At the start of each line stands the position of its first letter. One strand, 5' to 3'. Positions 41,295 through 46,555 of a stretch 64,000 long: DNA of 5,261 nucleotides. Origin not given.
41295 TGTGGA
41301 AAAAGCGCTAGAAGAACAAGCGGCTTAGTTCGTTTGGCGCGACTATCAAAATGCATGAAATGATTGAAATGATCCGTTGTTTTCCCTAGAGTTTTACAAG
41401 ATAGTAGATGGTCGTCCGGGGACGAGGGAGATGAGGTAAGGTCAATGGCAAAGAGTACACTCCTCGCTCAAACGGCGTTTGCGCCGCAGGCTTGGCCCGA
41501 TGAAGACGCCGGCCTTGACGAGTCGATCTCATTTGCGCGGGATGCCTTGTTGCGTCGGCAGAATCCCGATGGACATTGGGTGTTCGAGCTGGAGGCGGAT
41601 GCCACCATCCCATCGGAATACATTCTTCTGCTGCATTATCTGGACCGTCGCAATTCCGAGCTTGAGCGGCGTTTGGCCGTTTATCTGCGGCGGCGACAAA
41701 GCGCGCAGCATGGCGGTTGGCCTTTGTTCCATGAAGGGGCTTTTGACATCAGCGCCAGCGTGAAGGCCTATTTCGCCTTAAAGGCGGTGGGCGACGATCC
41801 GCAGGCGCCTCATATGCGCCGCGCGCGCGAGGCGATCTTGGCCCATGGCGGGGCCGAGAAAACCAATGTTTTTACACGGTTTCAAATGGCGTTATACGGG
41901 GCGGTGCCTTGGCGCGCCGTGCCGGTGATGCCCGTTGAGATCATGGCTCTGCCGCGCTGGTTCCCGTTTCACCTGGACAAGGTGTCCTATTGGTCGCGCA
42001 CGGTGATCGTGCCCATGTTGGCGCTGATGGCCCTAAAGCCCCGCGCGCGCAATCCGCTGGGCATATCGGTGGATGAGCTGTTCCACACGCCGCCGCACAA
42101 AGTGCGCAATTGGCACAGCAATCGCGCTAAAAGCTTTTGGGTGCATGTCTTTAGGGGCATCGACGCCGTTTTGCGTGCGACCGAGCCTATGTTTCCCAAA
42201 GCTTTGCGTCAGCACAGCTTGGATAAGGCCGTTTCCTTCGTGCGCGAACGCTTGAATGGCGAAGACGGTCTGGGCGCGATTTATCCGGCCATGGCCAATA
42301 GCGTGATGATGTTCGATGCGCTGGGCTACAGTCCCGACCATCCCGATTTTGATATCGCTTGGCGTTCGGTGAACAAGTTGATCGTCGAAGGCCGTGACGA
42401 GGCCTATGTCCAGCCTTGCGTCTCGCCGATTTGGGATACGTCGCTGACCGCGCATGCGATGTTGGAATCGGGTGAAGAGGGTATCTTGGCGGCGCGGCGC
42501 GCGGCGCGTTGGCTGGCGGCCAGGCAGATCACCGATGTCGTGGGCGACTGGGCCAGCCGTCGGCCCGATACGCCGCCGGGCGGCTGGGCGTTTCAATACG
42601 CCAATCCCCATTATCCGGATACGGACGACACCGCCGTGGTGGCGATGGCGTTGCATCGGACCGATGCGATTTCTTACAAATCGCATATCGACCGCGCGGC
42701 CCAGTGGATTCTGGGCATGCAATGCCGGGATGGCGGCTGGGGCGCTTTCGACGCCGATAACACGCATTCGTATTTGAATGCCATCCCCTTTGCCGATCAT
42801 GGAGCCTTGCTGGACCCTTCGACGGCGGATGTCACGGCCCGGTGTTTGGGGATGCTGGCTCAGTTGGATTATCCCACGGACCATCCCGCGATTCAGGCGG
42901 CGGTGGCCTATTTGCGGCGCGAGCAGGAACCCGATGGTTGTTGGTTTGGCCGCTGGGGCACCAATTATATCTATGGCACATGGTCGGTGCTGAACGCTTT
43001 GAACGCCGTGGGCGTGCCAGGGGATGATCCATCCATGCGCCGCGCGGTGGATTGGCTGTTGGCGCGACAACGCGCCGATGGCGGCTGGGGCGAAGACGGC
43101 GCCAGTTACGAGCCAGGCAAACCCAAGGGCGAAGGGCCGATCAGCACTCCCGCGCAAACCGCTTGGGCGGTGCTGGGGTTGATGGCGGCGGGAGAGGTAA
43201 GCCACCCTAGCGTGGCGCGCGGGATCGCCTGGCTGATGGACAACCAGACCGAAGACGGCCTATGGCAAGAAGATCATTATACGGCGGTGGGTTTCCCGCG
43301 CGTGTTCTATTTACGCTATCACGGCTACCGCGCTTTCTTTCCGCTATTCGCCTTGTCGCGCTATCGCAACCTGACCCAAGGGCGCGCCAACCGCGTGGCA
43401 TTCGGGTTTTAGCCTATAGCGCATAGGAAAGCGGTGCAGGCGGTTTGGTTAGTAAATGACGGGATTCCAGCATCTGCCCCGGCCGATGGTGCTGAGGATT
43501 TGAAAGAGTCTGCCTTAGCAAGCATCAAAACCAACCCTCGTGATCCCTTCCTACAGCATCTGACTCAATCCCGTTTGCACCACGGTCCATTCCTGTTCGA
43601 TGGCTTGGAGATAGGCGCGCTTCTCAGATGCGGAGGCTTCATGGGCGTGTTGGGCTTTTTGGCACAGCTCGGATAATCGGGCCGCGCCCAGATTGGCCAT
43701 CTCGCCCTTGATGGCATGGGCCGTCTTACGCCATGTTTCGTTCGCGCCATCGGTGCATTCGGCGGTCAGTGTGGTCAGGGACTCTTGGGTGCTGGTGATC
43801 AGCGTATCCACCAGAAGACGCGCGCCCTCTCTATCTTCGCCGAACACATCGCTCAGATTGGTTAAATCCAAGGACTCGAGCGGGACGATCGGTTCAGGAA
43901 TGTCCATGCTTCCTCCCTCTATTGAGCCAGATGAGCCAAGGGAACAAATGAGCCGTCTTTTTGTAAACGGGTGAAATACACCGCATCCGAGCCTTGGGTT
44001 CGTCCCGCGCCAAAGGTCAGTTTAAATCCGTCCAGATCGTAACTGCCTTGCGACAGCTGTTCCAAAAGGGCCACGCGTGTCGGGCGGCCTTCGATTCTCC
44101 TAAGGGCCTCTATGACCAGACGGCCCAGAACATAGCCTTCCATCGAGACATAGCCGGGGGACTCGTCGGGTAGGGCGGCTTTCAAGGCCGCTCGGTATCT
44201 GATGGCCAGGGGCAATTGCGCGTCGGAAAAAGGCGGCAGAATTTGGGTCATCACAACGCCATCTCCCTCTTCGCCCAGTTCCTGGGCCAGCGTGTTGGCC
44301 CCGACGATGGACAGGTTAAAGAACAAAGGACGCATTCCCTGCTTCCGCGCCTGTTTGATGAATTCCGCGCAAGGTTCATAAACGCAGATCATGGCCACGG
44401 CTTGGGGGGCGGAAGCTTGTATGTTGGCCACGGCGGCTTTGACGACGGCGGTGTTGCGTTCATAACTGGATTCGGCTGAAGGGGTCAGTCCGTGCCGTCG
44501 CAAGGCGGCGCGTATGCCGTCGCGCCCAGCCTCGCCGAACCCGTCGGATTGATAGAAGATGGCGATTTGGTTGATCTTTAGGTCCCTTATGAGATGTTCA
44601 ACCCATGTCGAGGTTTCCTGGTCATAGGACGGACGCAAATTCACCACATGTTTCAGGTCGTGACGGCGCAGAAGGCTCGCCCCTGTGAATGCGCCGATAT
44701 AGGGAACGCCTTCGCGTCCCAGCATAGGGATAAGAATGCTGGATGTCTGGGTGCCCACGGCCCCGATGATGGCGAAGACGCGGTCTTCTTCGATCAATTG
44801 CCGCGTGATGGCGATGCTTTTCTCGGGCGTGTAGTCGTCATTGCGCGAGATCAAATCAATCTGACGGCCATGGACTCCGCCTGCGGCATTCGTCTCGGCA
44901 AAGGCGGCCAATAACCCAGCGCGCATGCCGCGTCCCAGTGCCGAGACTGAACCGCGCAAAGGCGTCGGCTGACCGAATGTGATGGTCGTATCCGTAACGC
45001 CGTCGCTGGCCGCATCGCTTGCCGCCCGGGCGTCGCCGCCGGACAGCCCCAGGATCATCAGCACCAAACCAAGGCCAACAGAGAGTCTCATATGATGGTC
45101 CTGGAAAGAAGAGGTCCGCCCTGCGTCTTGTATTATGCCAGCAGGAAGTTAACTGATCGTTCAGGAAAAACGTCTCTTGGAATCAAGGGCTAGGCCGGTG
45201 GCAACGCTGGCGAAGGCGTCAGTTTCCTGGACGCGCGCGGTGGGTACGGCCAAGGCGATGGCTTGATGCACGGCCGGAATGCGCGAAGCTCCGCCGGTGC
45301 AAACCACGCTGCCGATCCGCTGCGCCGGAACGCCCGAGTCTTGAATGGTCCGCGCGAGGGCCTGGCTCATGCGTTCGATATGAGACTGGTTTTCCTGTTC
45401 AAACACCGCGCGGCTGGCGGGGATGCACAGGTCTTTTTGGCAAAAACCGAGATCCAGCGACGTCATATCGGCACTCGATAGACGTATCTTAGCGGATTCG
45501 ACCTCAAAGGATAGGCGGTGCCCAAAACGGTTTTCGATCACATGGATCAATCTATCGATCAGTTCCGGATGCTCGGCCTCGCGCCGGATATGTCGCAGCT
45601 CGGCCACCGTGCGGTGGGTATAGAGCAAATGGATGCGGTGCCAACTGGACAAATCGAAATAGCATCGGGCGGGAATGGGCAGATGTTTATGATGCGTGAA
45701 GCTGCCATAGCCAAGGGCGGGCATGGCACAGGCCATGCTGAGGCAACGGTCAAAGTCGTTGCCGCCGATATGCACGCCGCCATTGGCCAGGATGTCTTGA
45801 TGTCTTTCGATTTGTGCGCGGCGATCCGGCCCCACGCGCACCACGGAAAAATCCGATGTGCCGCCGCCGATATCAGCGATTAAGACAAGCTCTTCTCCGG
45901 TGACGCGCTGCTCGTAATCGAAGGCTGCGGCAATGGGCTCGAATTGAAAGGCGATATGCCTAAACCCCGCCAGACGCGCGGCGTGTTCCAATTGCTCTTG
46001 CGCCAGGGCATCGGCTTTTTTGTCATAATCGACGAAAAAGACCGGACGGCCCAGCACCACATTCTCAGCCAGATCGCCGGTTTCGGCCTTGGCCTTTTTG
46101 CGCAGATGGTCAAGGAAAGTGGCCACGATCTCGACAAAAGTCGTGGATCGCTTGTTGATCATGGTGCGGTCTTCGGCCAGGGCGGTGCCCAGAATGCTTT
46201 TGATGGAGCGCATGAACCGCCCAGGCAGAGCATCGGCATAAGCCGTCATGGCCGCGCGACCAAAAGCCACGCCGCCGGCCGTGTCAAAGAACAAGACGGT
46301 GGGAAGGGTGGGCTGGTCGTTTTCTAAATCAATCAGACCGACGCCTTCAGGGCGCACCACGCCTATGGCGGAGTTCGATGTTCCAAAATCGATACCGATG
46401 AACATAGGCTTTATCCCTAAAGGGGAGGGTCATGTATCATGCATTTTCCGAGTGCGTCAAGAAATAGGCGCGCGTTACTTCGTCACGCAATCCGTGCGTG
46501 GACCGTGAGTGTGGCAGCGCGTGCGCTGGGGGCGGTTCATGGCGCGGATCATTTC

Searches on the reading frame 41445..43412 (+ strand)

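Call 18: search_protein_families(library=pfam, proteins=[window:41445-43412:+], max_evalue=0.001)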
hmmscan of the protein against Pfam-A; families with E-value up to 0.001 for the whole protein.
window:41445-43412:+ (655 aa): 5 families
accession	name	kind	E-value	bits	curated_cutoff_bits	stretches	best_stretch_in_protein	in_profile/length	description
PF13243.12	SQHop_cyclase_C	-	5.8e-142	472.8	26.1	1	326-642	1-319/319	Squalene-hopene cyclase C-terminal domain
PF13249.12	SQHop_cyclase_N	-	2.9e-128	427.5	26.2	2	29-316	2-289/291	Squalene-hopene cyclase N-terminal domain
PF00432.27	Prenyltrans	-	2.6e-06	27.5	26.5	1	413-604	50-213/304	Prenyltransferase alpha-alpha toroid domain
PF07678.20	TED_complement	-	1.3e-05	24.9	22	0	464-501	110-134/312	A-macroglobulin TED domain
PF09492.16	Pec_lyase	-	8.4e-05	22.4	22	0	396-453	45-101/292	Pectic acid lyase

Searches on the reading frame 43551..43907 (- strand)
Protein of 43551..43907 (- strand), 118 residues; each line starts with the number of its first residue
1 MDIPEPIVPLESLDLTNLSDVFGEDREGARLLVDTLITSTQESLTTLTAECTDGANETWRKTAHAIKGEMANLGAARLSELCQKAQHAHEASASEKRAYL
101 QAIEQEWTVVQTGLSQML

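Call 18: search_protein_families(library=pfam, proteins=[window:43551-43907:-], max_evalue=0.001)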
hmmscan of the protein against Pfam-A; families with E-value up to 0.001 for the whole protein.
window:43551-43907:- (118 aa): 1 family
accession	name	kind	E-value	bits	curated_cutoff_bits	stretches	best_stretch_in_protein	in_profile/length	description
PF01627.28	Hpt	-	1e-08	35.8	24.6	1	32-105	2-76/84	Hpt domain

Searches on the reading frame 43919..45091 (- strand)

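Call 18: search_protein_families(library=pfam, proteins=[window:43919-45091:-], max_evalue=0.001)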
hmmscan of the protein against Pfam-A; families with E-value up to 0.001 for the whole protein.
window:43919-45091:- (390 aa): 3 families
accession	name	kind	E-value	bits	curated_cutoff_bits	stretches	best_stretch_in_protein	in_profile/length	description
PF13458.12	Peripla_BP_6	-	5.8e-62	210.8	31.7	1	36-380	1-342/343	Periplasmic binding protein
PF01094.35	ANF_receptor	-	9.9e-14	51.6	25.4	1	61-255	7-204/353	Receptor family ligand binding region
PF13433.12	Peripla_BP_5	-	3.3e-08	33.5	27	1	46-117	10-81/363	Periplasmic binding protein domain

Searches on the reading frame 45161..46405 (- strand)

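Call 18: search_protein_families(library=pfam, proteins=[window:45161-46405:-], max_evalue=0.001)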
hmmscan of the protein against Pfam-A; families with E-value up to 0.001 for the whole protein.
window:45161-46405:- (414 aa): 2 families
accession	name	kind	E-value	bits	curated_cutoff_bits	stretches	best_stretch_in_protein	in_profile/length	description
PF00012.26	HSP70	-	4.3e-34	118.1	20.6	2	3-223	2-231/599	Hsp70 protein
PF06723.19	MreB_Mbl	-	3.2e-07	30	27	1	92-192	72-165/327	MreB/Mbl protein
